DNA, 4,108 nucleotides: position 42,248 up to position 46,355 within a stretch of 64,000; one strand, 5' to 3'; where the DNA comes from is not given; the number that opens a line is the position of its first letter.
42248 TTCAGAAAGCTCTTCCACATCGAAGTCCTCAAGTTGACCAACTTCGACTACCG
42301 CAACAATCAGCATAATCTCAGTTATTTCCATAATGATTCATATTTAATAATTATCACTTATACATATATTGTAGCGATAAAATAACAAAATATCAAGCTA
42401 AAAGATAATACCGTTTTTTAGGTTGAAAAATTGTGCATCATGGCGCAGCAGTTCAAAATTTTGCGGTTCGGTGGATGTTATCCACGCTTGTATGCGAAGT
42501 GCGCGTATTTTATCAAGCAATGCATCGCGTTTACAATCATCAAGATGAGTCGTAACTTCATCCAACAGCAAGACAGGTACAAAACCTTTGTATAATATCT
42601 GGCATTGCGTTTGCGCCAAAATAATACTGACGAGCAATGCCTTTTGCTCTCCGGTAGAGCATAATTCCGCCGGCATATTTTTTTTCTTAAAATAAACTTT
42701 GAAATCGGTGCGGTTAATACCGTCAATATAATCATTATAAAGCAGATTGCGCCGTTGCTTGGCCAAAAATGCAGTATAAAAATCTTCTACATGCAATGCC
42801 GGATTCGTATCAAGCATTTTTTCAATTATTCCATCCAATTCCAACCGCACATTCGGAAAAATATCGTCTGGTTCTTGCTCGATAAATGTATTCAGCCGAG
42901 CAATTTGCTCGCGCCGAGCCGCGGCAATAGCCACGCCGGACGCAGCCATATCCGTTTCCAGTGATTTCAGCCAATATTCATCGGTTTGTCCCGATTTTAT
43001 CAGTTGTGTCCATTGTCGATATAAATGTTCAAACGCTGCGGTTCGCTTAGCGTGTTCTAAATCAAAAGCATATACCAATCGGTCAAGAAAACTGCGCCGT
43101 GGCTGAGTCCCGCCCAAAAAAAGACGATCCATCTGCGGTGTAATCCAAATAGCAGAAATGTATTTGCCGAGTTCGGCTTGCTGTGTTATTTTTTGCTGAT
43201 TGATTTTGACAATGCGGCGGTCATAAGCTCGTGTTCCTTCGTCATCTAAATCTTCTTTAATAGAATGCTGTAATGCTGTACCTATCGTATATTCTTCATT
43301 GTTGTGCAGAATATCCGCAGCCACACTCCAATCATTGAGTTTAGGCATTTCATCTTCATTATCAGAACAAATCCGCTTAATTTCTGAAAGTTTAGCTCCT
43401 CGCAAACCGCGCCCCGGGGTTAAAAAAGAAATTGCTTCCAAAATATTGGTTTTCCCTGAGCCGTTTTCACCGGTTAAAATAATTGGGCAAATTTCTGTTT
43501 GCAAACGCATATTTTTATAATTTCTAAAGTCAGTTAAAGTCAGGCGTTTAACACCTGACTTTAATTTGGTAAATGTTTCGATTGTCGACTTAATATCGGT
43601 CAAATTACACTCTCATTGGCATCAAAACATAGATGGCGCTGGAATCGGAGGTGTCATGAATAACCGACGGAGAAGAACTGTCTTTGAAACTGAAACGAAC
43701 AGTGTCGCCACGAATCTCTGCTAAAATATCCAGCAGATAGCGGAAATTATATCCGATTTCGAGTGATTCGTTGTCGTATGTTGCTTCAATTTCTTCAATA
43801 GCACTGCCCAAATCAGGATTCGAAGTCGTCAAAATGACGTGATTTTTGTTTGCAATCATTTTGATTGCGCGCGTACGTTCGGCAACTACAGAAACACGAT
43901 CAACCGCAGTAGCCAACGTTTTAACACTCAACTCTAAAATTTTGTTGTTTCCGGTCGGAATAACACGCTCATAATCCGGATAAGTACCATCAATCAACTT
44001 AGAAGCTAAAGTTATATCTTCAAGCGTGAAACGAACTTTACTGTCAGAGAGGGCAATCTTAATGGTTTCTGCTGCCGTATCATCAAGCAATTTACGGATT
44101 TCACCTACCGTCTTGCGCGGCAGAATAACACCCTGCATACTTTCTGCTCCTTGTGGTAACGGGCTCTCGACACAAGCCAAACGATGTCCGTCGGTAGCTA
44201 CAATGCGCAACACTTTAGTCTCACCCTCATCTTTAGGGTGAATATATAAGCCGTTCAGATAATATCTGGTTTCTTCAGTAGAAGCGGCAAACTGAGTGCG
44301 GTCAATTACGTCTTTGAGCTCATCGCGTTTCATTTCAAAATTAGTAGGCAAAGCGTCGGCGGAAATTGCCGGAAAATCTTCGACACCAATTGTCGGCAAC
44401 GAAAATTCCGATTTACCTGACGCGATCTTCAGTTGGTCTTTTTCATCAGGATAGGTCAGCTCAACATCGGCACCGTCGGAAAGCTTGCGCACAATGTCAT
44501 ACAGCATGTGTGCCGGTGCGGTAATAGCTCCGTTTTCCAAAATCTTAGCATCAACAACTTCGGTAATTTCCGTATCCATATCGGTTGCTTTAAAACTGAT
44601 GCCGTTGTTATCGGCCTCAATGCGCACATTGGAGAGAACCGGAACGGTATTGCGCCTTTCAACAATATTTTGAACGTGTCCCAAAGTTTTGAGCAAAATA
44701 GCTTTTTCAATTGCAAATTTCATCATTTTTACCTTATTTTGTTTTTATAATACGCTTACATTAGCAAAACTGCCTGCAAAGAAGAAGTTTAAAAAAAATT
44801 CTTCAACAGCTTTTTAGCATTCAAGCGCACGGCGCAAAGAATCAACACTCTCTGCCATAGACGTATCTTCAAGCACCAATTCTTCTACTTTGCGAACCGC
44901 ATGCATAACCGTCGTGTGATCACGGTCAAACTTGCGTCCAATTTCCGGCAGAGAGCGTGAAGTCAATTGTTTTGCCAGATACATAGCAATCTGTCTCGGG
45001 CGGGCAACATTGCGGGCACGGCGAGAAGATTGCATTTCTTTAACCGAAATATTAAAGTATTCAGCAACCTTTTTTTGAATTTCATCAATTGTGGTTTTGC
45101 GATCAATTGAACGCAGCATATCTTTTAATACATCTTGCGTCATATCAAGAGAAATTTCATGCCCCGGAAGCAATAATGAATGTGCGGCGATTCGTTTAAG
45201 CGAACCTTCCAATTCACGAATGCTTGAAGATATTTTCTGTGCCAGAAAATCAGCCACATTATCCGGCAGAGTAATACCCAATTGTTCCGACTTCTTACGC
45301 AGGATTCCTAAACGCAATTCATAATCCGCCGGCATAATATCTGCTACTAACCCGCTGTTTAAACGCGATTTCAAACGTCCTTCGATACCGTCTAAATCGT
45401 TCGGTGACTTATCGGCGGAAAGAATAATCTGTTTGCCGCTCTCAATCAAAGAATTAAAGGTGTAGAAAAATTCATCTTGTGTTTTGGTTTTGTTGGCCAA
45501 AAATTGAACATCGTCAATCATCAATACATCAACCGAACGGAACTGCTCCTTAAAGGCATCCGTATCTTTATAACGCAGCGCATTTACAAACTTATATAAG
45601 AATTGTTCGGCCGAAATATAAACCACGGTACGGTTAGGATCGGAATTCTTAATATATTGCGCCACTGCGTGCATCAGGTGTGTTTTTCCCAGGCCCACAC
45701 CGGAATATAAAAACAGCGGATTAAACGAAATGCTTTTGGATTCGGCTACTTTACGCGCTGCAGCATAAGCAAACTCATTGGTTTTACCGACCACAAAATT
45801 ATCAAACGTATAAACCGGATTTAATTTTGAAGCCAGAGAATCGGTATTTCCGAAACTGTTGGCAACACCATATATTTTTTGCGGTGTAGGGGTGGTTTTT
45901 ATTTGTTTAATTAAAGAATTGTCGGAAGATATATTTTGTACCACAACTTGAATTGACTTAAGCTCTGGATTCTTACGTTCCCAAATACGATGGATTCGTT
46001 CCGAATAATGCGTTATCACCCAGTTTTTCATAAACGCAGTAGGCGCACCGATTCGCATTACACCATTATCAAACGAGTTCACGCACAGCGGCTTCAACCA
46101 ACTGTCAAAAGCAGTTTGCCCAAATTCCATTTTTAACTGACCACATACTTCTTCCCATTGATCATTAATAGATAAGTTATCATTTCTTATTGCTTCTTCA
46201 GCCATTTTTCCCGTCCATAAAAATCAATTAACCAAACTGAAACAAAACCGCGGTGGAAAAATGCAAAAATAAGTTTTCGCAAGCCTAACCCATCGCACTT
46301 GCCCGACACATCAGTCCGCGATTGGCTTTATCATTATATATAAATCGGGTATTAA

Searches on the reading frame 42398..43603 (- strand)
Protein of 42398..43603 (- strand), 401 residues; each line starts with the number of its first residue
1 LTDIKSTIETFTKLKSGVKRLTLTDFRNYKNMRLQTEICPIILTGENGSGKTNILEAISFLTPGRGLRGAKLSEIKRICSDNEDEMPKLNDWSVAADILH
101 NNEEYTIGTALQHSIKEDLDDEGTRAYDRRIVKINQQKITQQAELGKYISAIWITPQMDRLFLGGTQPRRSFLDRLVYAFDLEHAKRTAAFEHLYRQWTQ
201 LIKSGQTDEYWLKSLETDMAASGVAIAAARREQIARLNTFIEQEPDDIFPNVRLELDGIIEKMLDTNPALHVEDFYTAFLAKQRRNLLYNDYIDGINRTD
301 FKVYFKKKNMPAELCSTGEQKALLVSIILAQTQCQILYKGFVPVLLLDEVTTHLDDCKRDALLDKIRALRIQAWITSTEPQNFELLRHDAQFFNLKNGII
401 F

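Call 16: search_protein_families(library=pfam, proteins=[window:42398-43603:-], max_evalue=0.01)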
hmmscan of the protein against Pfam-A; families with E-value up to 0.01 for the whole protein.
window:42398-43603:- (401 aa): 5 families
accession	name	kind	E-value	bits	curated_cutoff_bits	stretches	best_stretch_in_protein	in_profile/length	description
PF02463.25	SMC_N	-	2.6e-22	79.8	40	1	18-388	2-207/220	RecF/RecN/SMC N terminal domain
PF13304.12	AAA_21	-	1.9e-10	41.7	27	1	42-61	3-22/304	AAA domain, putative AbiEii toxin, Type IV TA system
PF13175.12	AAA_15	-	4.8e-08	33.5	32.1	1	19-61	4-46/374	AAA ATPase domain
PF13476.12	AAA_23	-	5.6e-06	27.6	27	1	20-122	1-82/201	AAA domain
PF13555.12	AAA_29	-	0.00081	19.5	27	1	22-61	5-45/61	P-loop containing region of AAA domain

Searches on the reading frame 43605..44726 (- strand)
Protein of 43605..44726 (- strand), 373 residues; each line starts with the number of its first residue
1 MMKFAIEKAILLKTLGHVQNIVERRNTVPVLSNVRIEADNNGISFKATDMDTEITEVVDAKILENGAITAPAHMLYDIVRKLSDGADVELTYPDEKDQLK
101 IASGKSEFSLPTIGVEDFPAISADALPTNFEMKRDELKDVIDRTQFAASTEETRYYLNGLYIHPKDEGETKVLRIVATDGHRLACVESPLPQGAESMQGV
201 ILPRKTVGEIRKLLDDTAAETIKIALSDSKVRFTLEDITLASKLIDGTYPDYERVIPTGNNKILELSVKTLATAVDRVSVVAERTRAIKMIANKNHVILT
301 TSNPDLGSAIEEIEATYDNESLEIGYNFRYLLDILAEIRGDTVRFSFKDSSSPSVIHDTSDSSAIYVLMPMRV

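Call 16: search_protein_families(library=pfam, proteins=[window:43605-44726:-], max_evalue=0.01)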
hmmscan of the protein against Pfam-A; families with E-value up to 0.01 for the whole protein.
window:43605-44726:- (373 aa): 3 families
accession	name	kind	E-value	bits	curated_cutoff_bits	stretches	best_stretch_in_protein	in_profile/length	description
PF00712.24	DNA_pol3_beta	-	1.7e-38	131.9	24.4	1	2-121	1-119/120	DNA polymerase III beta subunit, N-terminal domain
PF02767.21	DNA_pol3_beta_2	-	2.4e-37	128.2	27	1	132-251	2-116/116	DNA polymerase III beta subunit, central domain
PF02768.20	DNA_pol3_beta_3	-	3.1e-34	117.8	27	1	254-372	2-121/121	DNA polymerase III beta subunit, C-terminal domain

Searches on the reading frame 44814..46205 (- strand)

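Call 16: search_protein_families(library=pfam, proteins=[window:44814-46205:-], max_evalue=0.01)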
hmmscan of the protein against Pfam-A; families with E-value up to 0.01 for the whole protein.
window:44814-46205:- (463 aa): 9 families
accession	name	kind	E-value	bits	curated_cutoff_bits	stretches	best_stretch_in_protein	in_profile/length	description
PF00308.24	Bac_DnaA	-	2.3e-67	226.6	23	1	128-288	1-161/162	Bacterial DnaA ATPAse domain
PF08299.17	Bac_DnaA_C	-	2.2e-31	108.1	31.5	1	373-440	1-69/69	Bacterial dnaA protein helix-turn-helix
PF11638.13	DnaA_N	-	2.5e-17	62.8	24.6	1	15-76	2-64/65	DnaA N-terminal domain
PF00004.35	AAA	-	3.3e-06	28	21.2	1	165-248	2-86/131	ATPase family associated with various cellular activities (AAA)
PF01695.23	IstB_IS21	-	2.6e-05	24.3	24.1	1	126-266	56-194/238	IstB-like ATP binding protein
PF22688.2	Hda_lid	-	8.1e-05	23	27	1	298-344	4-50/65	Hda, lid domain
PF13173.12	AAA_14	-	0.0015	19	27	0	172-257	13-88/129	AAA domain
PF01637.24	ATPase_2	-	0.006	16.8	33.2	0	161-266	20-118/225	ATPase domain predominantly from Archaea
PF03969.22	AFG1_ATPase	-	0.0095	15.4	27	0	143-182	42-82/361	AFG1-like ATPase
